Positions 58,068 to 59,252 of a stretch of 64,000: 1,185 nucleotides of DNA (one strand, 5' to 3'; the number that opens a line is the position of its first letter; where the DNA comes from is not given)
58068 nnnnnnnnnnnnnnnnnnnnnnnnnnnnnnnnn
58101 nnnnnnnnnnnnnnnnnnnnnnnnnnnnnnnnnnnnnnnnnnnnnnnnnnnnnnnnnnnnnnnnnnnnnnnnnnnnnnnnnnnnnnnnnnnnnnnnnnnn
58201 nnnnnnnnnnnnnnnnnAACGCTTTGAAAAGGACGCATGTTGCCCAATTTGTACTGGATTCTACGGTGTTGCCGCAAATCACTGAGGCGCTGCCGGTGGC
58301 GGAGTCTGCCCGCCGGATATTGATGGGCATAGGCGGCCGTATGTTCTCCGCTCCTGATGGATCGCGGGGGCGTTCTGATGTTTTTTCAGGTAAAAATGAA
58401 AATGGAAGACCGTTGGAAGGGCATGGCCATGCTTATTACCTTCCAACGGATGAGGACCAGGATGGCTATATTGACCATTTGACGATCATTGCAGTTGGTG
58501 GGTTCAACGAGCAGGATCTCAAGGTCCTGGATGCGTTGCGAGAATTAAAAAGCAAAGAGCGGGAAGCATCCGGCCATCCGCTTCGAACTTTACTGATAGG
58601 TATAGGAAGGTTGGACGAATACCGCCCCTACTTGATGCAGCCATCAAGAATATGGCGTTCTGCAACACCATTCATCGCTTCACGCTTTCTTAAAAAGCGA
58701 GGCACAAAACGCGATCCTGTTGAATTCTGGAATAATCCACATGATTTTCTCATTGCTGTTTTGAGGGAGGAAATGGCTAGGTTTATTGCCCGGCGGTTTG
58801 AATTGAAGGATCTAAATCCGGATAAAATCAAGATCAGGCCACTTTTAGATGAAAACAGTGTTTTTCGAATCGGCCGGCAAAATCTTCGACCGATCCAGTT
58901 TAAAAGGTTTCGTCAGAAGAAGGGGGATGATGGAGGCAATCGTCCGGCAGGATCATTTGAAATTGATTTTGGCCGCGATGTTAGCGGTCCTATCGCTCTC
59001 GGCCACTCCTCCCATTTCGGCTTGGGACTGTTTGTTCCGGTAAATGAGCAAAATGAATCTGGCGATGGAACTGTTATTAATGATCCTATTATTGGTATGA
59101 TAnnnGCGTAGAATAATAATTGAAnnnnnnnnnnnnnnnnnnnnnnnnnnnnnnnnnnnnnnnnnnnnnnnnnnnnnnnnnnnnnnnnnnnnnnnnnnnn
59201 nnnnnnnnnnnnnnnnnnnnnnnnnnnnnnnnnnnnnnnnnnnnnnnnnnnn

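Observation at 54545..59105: Compact 305-aa protein in the Cas8 slot and an 803-aa Csb2-like protein with two RAMP glycine loops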

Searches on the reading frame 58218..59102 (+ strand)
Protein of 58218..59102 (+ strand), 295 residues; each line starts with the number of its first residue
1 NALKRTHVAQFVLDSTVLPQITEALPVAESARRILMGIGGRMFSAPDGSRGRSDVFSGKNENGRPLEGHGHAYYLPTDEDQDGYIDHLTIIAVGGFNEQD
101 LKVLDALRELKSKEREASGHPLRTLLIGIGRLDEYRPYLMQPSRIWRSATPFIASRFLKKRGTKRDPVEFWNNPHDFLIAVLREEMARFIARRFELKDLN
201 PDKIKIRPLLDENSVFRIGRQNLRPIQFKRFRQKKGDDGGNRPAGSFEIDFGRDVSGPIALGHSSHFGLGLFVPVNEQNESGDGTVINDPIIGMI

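Call 8: search_protein_families(library=ncbifam, proteins=[window:58218-59102:+], max_evalue=10)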
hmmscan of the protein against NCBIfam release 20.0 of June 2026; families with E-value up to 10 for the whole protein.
window:58218-59102:+ (295 aa): 1 family
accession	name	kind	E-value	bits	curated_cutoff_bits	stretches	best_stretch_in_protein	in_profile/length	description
TIGR02165.1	cas5_6_GSU0054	equivalog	1.3e-19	70.7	45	1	18-275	252-492/492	type I-G CRISPR-associated protein Csb2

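Call 9: search_protein_families(library=pfam, proteins=[window:58218-59102:+], max_evalue=10)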
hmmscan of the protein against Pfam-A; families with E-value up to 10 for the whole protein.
window:58218-59102:+ (295 aa): 1 family
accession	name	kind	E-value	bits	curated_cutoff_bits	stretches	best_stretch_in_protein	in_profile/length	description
PF20615.3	DUF6802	-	0.12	12.8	27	1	70-95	50-75/102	Family of unknown function (DUF6802)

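Call 25: search_protein_families(library=padloc, proteins=[window:58218-59102:+], max_evalue=0.01)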
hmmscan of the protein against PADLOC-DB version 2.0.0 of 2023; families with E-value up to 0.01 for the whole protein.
window:58218-59102:+ (295 aa): 6 families
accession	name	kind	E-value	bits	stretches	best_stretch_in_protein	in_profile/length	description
PDLC01778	Cas56g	-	2e-54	183.9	1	4-275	224-448/449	-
PDLC00995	Cas56g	-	3.6e-20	70.7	1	18-275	252-492/492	"CRISPR-associated protein GSU0054/csb2, Dpsyc system"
PDLC01410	Cas56g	-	2.4e-17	61.5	1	16-277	216-429/431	CAS-I-U; effector_G5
PDLC01347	Cas5g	-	5.3e-15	53.8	1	71-274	225-374/374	CAS-I-U; effector_G5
PDLC01779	Cas56g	-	1.6e-10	38.4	2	248-285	435-471/483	-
PDLC01777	Cas56g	-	9.8e-10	36.2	1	138-278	325-430/431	-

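Call 76: search_protein_representatives(protein=window:58218-59102:+)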
Query: 295 residues. Proteins with E-value up to 0.001 (for the whole library): 1838; up to 1e-10: 1048; up to 1e-30: 119. The best 150 are listed.
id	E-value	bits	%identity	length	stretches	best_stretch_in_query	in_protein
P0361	4.2e-99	348.0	61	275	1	8-276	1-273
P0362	2.6e-89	315.9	59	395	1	16-274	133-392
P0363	1.2e-86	307.1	56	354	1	7-275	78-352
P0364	5.2e-84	298.5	51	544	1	5-276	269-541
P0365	3.2e-79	282.8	55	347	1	5-276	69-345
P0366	4.0e-74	266.0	49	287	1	7-273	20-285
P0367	9.9e-73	261.5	55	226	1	55-276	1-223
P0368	1.0e-72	261.4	48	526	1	5-276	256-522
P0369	1.5e-71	257.6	52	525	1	10-276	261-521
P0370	7.3e-70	252.0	49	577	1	7-289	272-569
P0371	6.9e-69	248.8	52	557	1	7-278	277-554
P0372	5.6e-65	236.0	52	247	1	47-273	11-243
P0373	1.2e-64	234.9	51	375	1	7-277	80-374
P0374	2.2e-64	234.0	53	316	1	5-273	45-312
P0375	1.5e-62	228.1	50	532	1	5-277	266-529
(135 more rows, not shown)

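Call 79: find_encoding_contigs(protein=P0364, flank=8000, max_places=2)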
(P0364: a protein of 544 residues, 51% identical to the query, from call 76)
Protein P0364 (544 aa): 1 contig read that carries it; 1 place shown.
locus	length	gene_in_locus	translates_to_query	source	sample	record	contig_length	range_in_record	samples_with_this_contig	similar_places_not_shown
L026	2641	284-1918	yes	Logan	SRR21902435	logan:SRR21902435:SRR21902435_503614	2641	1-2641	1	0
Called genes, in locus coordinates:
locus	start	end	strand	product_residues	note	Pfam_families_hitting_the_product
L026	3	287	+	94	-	?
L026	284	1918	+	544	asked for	-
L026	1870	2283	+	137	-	-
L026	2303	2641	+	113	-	?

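Call 80: find_encoding_contigs(protein=P0361, flank=8000, max_places=2)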
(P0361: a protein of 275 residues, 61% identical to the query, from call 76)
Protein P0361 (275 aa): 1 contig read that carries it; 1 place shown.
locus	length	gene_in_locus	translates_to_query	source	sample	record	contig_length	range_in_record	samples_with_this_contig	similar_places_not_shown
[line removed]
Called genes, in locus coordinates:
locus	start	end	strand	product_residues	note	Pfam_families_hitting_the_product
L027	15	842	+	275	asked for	-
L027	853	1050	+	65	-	-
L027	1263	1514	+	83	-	PF13280:WYL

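Call 82: find_related_loci(query=A4, collection=metagenome_contigs, flank=10000)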
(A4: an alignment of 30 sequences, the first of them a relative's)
Query A4 (544 aa) in metagenome_contigs; peptide patterns used: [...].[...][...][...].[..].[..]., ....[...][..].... (x = any residue, [..] = any of these).
600 stretches matched a pattern (row limit reached: there are more); 504 encode a relative of the query (tblastn E <= 1e-3); the best 80 are kept; 80 distinct loci.
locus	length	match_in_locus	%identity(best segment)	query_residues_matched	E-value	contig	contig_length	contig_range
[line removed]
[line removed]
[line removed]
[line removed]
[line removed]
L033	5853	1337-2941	50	1-539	2e-166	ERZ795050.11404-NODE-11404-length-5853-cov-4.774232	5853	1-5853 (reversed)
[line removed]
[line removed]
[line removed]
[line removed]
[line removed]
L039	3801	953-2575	49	1-539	1e-165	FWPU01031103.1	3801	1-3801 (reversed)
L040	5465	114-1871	45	1-541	1e-159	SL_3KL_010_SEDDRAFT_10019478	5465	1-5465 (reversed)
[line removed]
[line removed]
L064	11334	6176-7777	43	1-539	1e-142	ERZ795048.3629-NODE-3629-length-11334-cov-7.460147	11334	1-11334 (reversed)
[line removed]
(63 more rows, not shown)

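Call 84: search_protein_families(library=ncbifam, proteins=[L030:6680-8863:+, L042:6658-8898:+, L064:2910-5147:+, L102:6726-8807:+, L034:6638-8179:+, L034:8699-10420:+, L030:8892-9998:+], max_evalue=0.001)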
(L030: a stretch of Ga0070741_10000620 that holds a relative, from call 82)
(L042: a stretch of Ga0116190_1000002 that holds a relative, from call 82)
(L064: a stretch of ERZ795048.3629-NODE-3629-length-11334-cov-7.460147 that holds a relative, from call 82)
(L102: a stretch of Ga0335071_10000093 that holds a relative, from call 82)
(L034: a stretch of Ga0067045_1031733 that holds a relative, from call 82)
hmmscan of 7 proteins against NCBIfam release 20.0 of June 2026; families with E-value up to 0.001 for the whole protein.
L030:6680-8863:+ (728 aa): 1 family
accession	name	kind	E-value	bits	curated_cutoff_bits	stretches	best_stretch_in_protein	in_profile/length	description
TIGR04113.1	cas_csx17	equivalog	1.5e-199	665.3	150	1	5-721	2-716/718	type I-G CRISPR-associated protein Cas8g1/Csx17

L042:6658-8898:+ (747 aa): 1 family
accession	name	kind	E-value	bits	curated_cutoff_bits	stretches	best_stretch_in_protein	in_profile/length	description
TIGR04113.1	cas_csx17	equivalog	2.1e-214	714.3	150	1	4-728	1-715/718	type I-G CRISPR-associated protein Cas8g1/Csx17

L064:2910-5147:+ (746 aa): 1 family
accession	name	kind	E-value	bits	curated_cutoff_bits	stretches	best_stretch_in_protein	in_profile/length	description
TIGR04113.1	cas_csx17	equivalog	9.4e-201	669.2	150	1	4-737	1-716/718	type I-G CRISPR-associated protein Cas8g1/Csx17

L102:6726-8807:+ (694 aa): 1 family
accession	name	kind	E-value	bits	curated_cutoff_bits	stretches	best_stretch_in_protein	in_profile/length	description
TIGR04113.1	cas_csx17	equivalog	2.6e-105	353.7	150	2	96-685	122-713/718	type I-G CRISPR-associated protein Cas8g1/Csx17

L034:6638-8179:+ (514 aa): 1 family
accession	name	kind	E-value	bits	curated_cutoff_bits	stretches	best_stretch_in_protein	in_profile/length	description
TIGR02165.1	cas5_6_GSU0054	equivalog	6.8e-83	279.5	45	1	6-500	2-491/492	type I-G CRISPR-associated protein Csb2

L034:8699-10420:+ (574 aa): 1 family
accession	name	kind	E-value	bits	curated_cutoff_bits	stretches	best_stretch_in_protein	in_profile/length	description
TIGR02165.1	cas5_6_GSU0054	equivalog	2.1e-46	159.2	45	1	38-572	1-491/492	type I-G CRISPR-associated protein Csb2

L030:8892-9998:+ (369 aa): 1 family
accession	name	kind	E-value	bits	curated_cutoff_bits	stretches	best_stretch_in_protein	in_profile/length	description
TIGR02570.1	cas7_GSU0053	equivalog_domain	2.1e-22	79.8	38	2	13-115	9-107/178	type I-G CRISPR-associated RAMP protein Csb1/Cas7g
